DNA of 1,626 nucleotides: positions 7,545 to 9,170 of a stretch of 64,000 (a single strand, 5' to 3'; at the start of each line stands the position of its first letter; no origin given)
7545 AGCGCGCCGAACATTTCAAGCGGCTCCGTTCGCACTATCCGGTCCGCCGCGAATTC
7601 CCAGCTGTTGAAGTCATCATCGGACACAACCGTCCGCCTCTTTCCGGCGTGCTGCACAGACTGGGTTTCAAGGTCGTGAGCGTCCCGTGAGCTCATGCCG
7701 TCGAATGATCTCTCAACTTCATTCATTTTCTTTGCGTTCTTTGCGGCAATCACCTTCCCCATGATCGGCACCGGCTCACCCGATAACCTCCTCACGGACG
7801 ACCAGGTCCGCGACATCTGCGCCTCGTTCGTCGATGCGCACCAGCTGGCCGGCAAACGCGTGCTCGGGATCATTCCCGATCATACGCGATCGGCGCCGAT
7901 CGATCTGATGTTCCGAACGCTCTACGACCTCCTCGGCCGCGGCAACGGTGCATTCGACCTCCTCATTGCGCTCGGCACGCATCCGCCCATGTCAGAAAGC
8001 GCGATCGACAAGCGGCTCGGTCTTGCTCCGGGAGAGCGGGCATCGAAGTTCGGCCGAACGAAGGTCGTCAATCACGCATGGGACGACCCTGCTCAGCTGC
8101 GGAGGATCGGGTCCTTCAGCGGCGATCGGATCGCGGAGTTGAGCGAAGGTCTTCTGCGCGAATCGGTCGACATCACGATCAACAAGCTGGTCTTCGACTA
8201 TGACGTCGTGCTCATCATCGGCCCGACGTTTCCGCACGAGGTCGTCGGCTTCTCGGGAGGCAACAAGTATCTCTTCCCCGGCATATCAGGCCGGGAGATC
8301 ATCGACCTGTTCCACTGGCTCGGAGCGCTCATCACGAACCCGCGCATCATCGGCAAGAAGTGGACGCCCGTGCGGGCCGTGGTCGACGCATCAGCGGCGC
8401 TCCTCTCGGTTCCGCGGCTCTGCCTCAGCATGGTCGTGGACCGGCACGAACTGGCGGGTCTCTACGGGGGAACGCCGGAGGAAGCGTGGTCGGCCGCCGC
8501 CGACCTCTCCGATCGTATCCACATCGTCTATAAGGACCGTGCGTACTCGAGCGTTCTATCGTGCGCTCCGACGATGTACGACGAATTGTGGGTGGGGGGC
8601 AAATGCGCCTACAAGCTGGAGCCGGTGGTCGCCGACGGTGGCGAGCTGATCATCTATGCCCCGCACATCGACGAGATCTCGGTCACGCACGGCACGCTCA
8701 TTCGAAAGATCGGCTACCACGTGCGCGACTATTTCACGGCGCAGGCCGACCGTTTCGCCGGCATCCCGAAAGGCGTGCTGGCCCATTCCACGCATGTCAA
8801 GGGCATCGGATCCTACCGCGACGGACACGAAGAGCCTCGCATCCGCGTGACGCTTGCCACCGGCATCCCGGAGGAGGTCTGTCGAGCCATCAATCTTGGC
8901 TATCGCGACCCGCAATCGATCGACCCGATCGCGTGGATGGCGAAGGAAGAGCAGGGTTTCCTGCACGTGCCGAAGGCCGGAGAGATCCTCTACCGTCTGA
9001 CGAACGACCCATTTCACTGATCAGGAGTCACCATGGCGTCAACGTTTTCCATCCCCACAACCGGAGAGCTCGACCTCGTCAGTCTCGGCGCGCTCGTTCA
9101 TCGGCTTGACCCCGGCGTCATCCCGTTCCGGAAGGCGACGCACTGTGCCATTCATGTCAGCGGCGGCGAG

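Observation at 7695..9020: LarA-family (nickel-pincer) racemase/epimerase homologue embedded in a hexuronate locus next to gnd, with no larB/larC/larE nearby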

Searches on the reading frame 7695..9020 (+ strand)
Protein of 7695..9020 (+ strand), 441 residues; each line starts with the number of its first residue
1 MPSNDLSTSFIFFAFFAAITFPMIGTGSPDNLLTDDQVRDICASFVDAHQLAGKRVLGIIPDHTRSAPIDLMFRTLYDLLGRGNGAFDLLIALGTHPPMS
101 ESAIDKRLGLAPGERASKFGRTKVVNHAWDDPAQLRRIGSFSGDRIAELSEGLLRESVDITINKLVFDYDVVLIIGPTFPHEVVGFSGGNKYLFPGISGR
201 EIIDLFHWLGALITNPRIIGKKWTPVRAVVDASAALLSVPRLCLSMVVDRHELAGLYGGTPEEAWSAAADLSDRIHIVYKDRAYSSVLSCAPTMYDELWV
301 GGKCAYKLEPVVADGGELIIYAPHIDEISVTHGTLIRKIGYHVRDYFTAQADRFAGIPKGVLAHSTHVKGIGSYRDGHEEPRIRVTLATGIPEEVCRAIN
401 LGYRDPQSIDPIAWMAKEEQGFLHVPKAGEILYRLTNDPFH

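Call 4: search_protein_families(library=pfam, proteins=[window:7695-9020:+])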
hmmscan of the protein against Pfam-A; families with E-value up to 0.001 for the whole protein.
window:7695-9020:+ (441 aa): 1 family
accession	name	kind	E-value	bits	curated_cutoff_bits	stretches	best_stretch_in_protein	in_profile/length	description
PF09861.14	Lar_N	-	1.5e-19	70.4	23.3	1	52-209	53-194/204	Lactate racemase N-terminal domain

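Call 7: search_protein_families(library=ncbifam, proteins=[window:7695-9020:+])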
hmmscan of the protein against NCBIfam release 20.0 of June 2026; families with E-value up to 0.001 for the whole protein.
window:7695-9020:+ (441 aa): 5 families
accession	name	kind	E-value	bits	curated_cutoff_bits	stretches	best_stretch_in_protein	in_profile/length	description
NF052594.1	NPN_18_hexonate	equivalog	4.3e-51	173.9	500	1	32-433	4-400/411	nickel-dependent putative hexonate epimerase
NF052593.1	NPN_racem_MAR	equivalog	2.6e-21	75.7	500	1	53-322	58-312/415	nickel-dependent malate racemase, LarAH6 family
NF033504.2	Ni_dep_LarA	equivalog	8.4e-16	57.7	460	1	53-278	61-270/422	nickel-dependent lactate racemase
NF052525.1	NPN_LarAH10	equivalog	2.8e-13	49.4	540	1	53-279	60-278/426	NPN-dependent 2-hydroxyacid racemase, LarAH10 family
NF052595.1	NPN_LarAH5_MAR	equivalog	4.3e-13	49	462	1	55-288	59-275/415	nickel-dependent malate racemase, LarAH5 family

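Call 8: find_homologous_proteins(query=window:7695-9020:+)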
Query window:7695-9020:+ (441 aa): 8000 proteins with E <= 0.001 among 8000 candidates; the best 120 are listed.
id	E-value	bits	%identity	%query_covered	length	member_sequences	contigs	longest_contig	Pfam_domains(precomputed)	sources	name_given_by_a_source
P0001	1.0e-261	886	91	95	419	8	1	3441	PF09861.15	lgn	-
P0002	2.4e-253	859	88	95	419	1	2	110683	PF09861.15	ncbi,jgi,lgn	jgi:nickel-dependent lactate racemase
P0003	7.1e-246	834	86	95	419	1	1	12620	PF09861.15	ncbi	-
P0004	1.4e-221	754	77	95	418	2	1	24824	PF09861.15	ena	-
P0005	5.9e-221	752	77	95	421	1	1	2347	PF09861.15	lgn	-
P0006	5.7e-214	729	74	95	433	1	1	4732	PF09861.15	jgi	jgi:nickel-dependent lactate racemase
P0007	3.2e-212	723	74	95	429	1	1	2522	PF09861.15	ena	-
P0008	1.5e-209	715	72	95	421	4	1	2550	PF09861.15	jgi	jgi:lactate racemase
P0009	9.7e-209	712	73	95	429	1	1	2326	PF09861.15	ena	-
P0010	4.4e-208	710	72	95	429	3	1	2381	PF09861.15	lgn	-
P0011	6.2e-207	706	72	95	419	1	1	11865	PF09861.15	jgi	jgi:lactate racemase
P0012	2.0e-205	701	72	95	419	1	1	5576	PF09861.15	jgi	jgi:lactate racemase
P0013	4.3e-205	700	72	95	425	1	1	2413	PF09861.15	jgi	jgi:nickel-dependent lactate racemase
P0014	6.7e-205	699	72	95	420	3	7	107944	PF09861.15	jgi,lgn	jgi:nickel-dependent lactate racemase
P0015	6.9e-205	699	73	95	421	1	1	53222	PF09861.15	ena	-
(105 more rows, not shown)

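Call 13: search_solved_structures(query=window:7761-9020:+, max_evalue=0.01, show_alignments=3)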
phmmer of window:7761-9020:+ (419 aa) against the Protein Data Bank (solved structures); distinct sequences matched with E-value up to 0.01: 8.
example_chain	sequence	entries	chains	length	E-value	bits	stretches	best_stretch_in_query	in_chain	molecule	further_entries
4nar_A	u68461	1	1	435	4.2e-65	223.5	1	11-413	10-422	Putative uronate isomerase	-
2yjg_A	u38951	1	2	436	6.3e-07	31.8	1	32-300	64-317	LACTATE RACEMASE APOPROTEIN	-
6d6z_A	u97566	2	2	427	9.8e-07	31.2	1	130-300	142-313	Malate racemase Mar2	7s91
8ezf_B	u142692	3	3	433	7.7e-05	24.9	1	34-247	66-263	Lactate racemase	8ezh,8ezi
5huq_A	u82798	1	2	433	0.00027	23.2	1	65-247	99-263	Lactate racemization operon protein LarA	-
6c1w_A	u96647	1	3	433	0.00027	23.2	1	65-247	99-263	Lactate racemase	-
9eia_A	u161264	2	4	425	0.0036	19.4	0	109-186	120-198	A broad-substrate spectrum lactate racemase A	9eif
9eid_A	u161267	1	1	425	0.0036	19.4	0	109-186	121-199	A broad-substrate spectrum lactate racemase A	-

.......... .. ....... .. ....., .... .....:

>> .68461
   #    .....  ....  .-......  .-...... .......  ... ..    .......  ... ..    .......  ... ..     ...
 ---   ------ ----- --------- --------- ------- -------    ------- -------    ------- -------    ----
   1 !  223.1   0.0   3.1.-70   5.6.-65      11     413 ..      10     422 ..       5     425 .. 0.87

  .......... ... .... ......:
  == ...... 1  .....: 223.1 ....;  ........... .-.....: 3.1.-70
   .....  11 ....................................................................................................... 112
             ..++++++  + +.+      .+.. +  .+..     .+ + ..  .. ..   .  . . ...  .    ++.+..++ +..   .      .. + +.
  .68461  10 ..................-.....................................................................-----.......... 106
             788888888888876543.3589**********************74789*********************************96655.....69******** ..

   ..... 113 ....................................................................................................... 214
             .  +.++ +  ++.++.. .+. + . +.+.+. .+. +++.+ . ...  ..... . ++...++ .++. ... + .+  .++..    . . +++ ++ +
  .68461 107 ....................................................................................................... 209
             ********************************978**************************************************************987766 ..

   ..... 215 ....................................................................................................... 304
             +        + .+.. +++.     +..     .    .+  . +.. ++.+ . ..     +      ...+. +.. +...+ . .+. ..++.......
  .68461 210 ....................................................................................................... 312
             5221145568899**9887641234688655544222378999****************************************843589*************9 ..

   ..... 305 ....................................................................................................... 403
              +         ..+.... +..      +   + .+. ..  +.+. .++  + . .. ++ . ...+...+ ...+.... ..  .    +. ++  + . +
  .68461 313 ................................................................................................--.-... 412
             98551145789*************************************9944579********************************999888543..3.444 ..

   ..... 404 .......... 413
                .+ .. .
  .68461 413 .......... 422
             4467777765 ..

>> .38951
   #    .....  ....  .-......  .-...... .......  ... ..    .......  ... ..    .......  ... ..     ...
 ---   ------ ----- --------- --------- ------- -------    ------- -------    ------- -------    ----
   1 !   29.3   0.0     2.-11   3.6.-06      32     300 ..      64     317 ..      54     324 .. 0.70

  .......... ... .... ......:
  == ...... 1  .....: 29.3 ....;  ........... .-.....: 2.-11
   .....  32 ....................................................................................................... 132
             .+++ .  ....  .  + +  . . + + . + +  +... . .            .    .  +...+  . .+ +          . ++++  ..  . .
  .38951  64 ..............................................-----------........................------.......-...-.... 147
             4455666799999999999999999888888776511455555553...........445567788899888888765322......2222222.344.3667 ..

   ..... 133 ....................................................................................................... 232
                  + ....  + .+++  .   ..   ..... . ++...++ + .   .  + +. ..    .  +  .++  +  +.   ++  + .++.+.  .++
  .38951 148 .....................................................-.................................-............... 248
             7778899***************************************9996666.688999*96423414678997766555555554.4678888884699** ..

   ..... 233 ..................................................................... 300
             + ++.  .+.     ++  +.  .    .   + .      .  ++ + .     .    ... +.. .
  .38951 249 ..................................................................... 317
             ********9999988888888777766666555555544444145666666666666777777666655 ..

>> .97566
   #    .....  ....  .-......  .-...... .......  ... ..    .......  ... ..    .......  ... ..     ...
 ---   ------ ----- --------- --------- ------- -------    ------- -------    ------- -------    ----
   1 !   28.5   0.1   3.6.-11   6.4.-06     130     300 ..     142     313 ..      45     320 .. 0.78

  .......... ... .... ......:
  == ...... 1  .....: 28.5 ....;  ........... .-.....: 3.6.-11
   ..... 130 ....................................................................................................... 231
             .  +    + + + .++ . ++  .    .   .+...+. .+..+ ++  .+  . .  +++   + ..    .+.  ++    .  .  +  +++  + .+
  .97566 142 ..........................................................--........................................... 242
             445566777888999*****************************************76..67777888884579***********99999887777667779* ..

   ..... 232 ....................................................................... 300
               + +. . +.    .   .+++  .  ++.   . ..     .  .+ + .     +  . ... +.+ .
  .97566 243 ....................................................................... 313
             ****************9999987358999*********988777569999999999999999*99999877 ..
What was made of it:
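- On LarA superfamily (NPN-dependent 2-hydroxyacid racemases/epimerases, DUF2088/COG3875): Full-length phmmer match to 4NAR at 4e-65 (call 13).
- Closest known: LarA lactate racemase, Lactiplantibacillus plantarum. Different: Sequence similarity is only marginal (phmmer E=2.7e-4, call 13).
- Checked: It matches Pfam Lar_N at E=1.5e-19 (call 4) and PDB 4NAR over its full length at E=4e-65 (call 13).
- Homology: full-length match to GntE2 (PDB 4NAR) at E=4e-65, against about 1e-7 for lactate and malate racemases (call 13). It shares the LarA fold and the catalytic residues common to the whole superfamily (calls 4, 13).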

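Call 19: find_encoding_contigs(protein=window:7761-9020:+, flank=10000, max_places=4)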
Protein window:7761-9020:+ (419 aa): no gene with exactly this product is on record in the collection.
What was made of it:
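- Tried and rejected: (3) An exact-sequence look-up of the 419-aa product found nothing (call 19).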

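Call 22: find_related_loci(query=A1, collection=genome_contigs, flank=10000)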
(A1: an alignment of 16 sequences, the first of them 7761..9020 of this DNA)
Query A1 (419 aa) in genome_contigs; peptide patterns used: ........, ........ (x = any residue, [..] = any of these).
600 stretches matched a pattern (row limit reached: there are more); 596 encode a relative of the query (tblastn E <= 1e-3); the best 80 are kept; 80 distinct loci.
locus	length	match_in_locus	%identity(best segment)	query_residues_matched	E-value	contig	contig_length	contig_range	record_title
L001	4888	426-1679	67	1-418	0e+0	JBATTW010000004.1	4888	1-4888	MAG: Bacteroidota bacterium isolate MFD13193_ilm_asm_bin13 k127_282299, whole genome shotgun sequence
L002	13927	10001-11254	67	1-418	0e+0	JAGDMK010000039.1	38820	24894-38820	MAG: Bacteroidetes bacterium isolate CTSoil_038 scaffold_1346, whole genome shotgun sequence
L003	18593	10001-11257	67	1-418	0e+0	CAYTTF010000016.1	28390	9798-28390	MAG TPA_asm: uncultured Myxococcales bacterium isolate binchicken_co54_184 genome assembly, contig: NODE_2835_length_283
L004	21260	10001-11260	64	1-418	0e+0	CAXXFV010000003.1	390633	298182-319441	MAG: bacterium isolate e055f79f-11b1-469d-a678-3d38a7c05fec genome assembly, contig: contig_3, whole genome shotgun sequ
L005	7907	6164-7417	65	1-418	0e+0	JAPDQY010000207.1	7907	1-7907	MAG: Candidatus Coneutiohabitans thermophilus isolate ZMQR_201803_bins_22 ZMQR_201803_bins_22_scaffold_207, whole genome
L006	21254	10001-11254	66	1-418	0e+0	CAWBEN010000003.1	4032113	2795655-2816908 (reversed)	MAG: uncultured delta proteobacterium isolate MFD01213.bin.3.422 genome assembly, contig: contig_211, whole genome shotg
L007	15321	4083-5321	65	1-413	0e+0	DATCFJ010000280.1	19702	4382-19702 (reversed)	MAG TPA_asm: Polyangiaceae bacterium isolate SMAG_U7777 k141_115338, whole genome shotgun sequence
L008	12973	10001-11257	65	1-416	0e+0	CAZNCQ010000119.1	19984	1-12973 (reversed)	MAG TPA_asm: uncultured Myxococcales bacterium isolate binchicken_co54_362 genome assembly, contig: NODE_4767_length_199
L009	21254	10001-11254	62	1-418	0e+0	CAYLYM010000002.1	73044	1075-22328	MAG TPA_asm: uncultured Calditrichaceae bacterium isolate binchicken_co19_583 genome assembly, contig: NODE_300_length_7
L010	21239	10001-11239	64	1-413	0e+0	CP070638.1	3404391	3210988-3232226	MAG: Fidelibacterota bacterium isolate bin92 chromosome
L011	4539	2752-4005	64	1-418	0e+0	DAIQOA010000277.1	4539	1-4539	MAG TPA_asm: bacterium isolate CTOTU7659 NODE_30559_length_4539_cov_5.860616, whole genome shotgun sequence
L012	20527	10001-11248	62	1-416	0e+0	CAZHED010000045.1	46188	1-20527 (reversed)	MAG TPA_asm: uncultured Polyangiaceae bacterium isolate binchicken_co54_265 genome assembly, contig: NODE_1307_length_46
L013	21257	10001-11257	65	1-418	0e+0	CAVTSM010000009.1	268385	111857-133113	MAG: uncultured proteobacterium isolate MFD09368.bin.2.175 genome assembly, contig: contig_28045, whole genome shotgun s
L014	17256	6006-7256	66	2-418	0e+0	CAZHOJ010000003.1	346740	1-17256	MAG TPA_asm: uncultured Ignavibacteriaceae bacterium isolate SRP319275_co4_88 genome assembly, contig: NODE_8_length_346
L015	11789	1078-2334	63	1-419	3e-180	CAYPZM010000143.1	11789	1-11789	MAG TPA_asm: uncultured Cytophagia bacterium isolate SRP141376_co2_249 genome assembly, contig: NODE_10487_length_11789_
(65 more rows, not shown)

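Call 51: find_encoding_contigs(protein=P0002, flank=10000, max_places=2)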
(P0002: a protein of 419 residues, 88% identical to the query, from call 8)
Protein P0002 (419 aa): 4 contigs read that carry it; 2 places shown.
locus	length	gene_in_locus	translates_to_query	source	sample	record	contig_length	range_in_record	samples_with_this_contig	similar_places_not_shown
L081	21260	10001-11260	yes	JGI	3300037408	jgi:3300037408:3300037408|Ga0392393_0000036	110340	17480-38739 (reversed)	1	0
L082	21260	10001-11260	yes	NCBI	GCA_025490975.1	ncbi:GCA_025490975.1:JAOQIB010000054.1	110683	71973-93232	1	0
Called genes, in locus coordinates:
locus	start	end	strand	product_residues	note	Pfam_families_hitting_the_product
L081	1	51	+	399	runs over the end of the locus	PF05426:Alginate_lyase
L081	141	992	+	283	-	PF16153:DUF4861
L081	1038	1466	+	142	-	PF01230:HIT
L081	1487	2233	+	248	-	PF06439:3keto-disac_hyd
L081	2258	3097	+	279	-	PF01261:AP_endonuc_2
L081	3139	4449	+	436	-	PF01408:GFO_IDH_MocA, PF22725:GFO_IDH_MocA_C3 (faint)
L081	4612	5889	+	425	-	PF00083:Sugar_tr, PF07690:MFS_1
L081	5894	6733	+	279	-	PF00106:adh_short, PF08659:KR, PF13561:adh_short_C2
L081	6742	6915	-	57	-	-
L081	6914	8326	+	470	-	PF03446:NAD_binding_2, PF00393:6PGD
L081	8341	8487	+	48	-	-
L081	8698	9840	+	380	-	PF00389:2-Hacid_dh, PF02826:2-Hacid_dh_C, PF11890:DUF3410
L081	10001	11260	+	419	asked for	PF09861:Lar_N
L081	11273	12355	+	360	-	PF00294:PfkB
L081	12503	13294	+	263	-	PF04962:KduI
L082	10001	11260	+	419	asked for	PF09861:Lar_N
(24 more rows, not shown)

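Call 79: predict_structure(alignment_id=A1)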
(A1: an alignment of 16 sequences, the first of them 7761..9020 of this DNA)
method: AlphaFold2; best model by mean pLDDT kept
length: 419 residues; sequences in the alignment: 16
mean_pLDDT: 63.4   pTM: 0.65
mean pLDDT of the five models: 63.4, 62.8, 62.7, 58.2, 58.1
residues with pLDDT >= 90: 71; 70-90: 128; 50-70: 52; < 50: 168
segments of 3 or more residues with pLDDT < 50: 159-169, 189-195, 258-325, 337-408, 415-419
pLDDT, mean of each block of 10 residues (from residue 1): 92 95 94 86 68 88 85 73 82 85 86 92 79 80 93 70 43 70 59 50 74 88 83 90 85 60 32 29 39 40 35 45 50 49 36 35 32 34 37 33 41 44
secondary structure, 60 per line:
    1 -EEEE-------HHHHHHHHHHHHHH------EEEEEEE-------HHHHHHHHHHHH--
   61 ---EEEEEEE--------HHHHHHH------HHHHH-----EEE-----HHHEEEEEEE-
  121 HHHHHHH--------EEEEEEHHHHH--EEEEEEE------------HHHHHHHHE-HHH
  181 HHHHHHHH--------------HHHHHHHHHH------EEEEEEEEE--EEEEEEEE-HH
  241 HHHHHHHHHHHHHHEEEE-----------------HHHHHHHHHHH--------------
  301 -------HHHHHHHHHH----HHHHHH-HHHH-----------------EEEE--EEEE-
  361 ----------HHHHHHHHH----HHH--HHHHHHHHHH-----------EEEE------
elements in order: E2-5 H13-26 E33-39 H47-58 E64-70 H79-85 H92-96 E102-104 E113-119 H121-127 E136-141 H142-146 E149-155 H168-175 H178-188 H203-212 E219-227 E230-237 H239-254 E255-258 H276-286 H308-317 H322-327 H329-332 E350-353 E356-359 H371-379 H389-398 E410-413
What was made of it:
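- The C-terminal domain of the AlphaFold model is low-confidence (call 79).
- Tried and rejected: I made no active-site geometry or phosphate-pocket argument from it (call 79).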

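Call 81: fold_search(model_id=the predicted structure, library=pdb)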
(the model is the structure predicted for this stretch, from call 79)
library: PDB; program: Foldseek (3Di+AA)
matches with E <= 10: 1296; with E <= 0.001: 17
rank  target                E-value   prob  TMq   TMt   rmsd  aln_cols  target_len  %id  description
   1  4nar                  5.5e-29  1.00  0.62  0.62  12.0       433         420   32  Crystal Structure of the Q9WYS3 protein from Thermotoga maritima. Northeast Structural Genomics Consortium Target VR152 (released 2013-11-06)
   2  8ezh                  1.2e-12  1.00  0.53  0.53  10.6       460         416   15  A tethered niacin-derived pincer complex with a nickel-carbon bond in lactate racemase R98A/R100A variant modeled with s (released 2023-01-25)
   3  8ezf                  8.6e-12  1.00  0.46  0.46   3.8       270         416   20  A tethered niacin-derived pincer complex with a nickel-carbon or sulfite-carbon bond in lactate racemase R98A/R100A vari (released 2023-01-25)
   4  6c1w_A                5.4e-11  1.00  0.45  0.43   4.0       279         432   19  A tethered niacin-derived pincer complex with a nickel-carbon or sulfite-carbon bond in lactate racemase (released 2018-03-14)
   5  7s91                  6.5e-11  1.00  0.48  0.50  10.4       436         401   17  Structure of the malate racemase mar2 apoprotein from Thermoanaerobacterium thermosaccharolyticum at 2.25 angstroms reso (released 2021-10-13)
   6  2yjg_A                1.4e-10  1.00  0.54  0.54  10.1       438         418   18  Structure of the lactate racemase apoprotein from Thermoanaerobacterium thermosaccharolyticum (released 2012-05-30)
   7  5huq_A                2.4e-10  1.00  0.52  0.51  10.1       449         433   16  A tethered niacin-derived pincer complex with a nickel-carbon bond in lactate racemase (released 2016-02-10)
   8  9eid                  2.5e-10  1.00  0.57  0.56  11.1       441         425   16  A broad-substrate spectrum lactate racemase A from Isosphaera pallida in complex with D-2-Hydroxybutyrate (released 2025-01-29)
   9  9q3k_A                3.4e-10  1.00  0.47  0.41   4.4       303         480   17  Structure of LarA-like nickel-pincer nucleotide cofactor-utilizing enzyme with a single catalytic histidine residue fr (released 2025-09-24)
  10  9eia_B                3.4e-10  1.00  0.57  0.57  10.1       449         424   17  A broad-substrate spectrum lactate racemase A from Isosphaera pallida in complex with copurified D-lactate (released 2025-01-29)
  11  9q3j_E                3.4e-10  1.00  0.49  0.46  12.3       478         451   14  Structures of LarA-like nickel-pincer nucleotide cofactor-utilizing enzyme with a single catalytic histidine residue f (released 2025-09-17)
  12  5huq_B                4.1e-10  1.00  0.42  0.41   5.3       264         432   20  A tethered niacin-derived pincer complex with a nickel-carbon bond in lactate racemase (released 2016-02-10)
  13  9q3j_G                4.6e-10  1.00  0.45  0.42   4.4       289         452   17  Structures of LarA-like nickel-pincer nucleotide cofactor-utilizing enzyme with a single catalytic histidine residue f (released 2025-09-17)
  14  2yjg_B                1.1e-09  1.00  0.46  0.46   3.6       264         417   22  Structure of the lactate racemase apoprotein from Thermoanaerobacterium thermosaccharolyticum (released 2012-05-30)
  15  9q3j_D                2.7e-09  1.00  0.44  0.41   4.7       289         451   17  Structures of LarA-like nickel-pincer nucleotide cofactor-utilizing enzyme with a single catalytic histidine residue f (released 2025-09-17)
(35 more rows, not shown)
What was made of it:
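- On LarA superfamily (NPN-dependent 2-hydroxyacid racemases/epimerases, DUF2088/COG3875): The top 17 Foldseek hits are all LarA-family structures (call 81), although the C-terminal half of the model has pLDDT below 50 (call 79).
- The Foldseek top hit is 4NAR at 5.5e-29, and all 17 significant hits are LarA-family structures (call 81).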
